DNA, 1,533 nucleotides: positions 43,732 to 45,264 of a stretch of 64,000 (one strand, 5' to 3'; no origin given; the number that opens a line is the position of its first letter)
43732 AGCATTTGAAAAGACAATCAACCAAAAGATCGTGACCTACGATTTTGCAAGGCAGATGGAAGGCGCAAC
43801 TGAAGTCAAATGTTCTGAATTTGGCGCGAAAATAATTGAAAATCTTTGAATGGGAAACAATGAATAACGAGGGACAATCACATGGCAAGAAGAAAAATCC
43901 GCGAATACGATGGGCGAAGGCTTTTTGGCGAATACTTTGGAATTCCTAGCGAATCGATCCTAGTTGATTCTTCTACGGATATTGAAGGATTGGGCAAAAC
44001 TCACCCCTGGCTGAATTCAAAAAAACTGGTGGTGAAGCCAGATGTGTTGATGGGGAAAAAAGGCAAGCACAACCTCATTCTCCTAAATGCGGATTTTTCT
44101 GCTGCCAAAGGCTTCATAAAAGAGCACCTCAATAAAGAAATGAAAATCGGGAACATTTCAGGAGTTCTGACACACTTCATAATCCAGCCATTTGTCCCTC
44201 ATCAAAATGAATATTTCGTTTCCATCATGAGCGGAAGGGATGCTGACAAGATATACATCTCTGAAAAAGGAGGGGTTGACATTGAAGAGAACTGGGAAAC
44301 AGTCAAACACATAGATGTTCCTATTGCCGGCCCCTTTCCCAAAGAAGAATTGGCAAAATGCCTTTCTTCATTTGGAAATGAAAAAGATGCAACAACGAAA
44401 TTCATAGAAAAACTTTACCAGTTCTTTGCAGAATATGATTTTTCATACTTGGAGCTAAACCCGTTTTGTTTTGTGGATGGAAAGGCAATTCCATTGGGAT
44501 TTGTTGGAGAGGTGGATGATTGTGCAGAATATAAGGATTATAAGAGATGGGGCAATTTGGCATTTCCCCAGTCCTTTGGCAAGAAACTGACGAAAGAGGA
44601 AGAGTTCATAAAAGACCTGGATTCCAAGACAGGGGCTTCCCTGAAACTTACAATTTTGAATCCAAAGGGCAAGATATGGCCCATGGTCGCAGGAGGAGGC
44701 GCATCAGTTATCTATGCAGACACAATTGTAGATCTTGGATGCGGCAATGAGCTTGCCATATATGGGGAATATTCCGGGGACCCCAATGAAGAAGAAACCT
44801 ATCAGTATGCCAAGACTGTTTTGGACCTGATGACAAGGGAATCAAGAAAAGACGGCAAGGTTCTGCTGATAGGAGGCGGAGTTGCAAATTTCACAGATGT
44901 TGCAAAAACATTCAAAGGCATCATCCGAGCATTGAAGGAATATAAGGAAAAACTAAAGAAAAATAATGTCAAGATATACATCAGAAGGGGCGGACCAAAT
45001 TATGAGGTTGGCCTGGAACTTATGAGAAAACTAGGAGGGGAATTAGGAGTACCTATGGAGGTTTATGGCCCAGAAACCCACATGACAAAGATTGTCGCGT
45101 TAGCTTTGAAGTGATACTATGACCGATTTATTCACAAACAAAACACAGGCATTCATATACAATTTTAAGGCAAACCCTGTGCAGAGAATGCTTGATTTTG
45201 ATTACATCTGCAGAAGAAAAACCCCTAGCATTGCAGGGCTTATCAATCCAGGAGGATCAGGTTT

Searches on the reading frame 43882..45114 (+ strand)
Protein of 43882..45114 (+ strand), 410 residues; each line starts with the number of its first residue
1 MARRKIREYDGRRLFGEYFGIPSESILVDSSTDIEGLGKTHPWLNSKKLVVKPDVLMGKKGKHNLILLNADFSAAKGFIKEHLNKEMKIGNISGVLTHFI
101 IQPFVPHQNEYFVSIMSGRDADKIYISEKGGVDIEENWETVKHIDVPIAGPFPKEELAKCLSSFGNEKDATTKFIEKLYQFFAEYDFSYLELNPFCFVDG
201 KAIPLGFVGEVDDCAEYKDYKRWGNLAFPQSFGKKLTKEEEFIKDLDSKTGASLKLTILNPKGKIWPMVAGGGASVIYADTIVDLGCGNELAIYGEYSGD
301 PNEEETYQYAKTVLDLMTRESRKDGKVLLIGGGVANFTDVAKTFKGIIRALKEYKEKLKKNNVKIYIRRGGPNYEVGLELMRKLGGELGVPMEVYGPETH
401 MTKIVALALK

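Call 74: search_protein_families(library=pfam, proteins=[window:43882-45114:+], max_evalue=0.00001)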
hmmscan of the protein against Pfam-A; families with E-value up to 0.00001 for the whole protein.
window:43882-45114:+ (410 aa): 3 families
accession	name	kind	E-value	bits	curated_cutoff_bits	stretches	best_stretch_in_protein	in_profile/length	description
PF16114.10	Citrate_bind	-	2.6e-87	291.4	26.8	1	235-410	2-176/177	ATP citrate lyase citrate-binding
PF24948.1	Citrate_synth_N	-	9.2e-63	212.1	83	1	3-223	2-232/232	ATP-citrate synthase ATP-grasp domain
PF08442.15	ATP-grasp_2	-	7.4e-17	62.1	29.5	1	5-195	1-200/202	ATP-grasp domain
